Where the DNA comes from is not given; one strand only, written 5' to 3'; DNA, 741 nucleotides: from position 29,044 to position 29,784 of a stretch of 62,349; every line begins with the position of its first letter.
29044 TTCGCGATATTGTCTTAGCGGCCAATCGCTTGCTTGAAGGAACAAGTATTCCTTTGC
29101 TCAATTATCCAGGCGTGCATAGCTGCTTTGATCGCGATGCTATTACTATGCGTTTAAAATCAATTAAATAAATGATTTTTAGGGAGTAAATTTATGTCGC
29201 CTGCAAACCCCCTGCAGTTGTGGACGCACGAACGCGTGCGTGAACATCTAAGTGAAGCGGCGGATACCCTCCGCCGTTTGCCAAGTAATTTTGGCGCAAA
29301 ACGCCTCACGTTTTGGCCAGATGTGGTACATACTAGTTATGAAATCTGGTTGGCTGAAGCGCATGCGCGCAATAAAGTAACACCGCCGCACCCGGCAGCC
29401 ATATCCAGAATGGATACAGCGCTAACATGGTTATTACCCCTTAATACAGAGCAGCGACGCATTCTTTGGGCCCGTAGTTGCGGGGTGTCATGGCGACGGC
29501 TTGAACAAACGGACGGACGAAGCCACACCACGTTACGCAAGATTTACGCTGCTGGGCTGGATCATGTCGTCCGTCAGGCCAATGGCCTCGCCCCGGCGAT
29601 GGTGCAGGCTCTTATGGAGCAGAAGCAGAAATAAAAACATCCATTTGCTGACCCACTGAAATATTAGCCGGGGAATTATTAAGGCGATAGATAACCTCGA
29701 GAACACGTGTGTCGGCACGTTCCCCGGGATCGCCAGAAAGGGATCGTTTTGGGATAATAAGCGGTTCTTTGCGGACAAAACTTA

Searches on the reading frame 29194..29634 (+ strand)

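Call 41: search_protein_families(library=pfam, proteins=[window:29194-29634:+], max_evalue=0.000001)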
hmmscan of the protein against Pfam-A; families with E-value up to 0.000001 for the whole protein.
window:29194-29634:+ (146 aa): 1 family
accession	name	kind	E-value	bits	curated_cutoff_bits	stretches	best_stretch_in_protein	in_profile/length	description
PF19889.5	DUF6362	-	2.5e-24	85.9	31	1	27-125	1-98/98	Domain of unknown function (DUF6362)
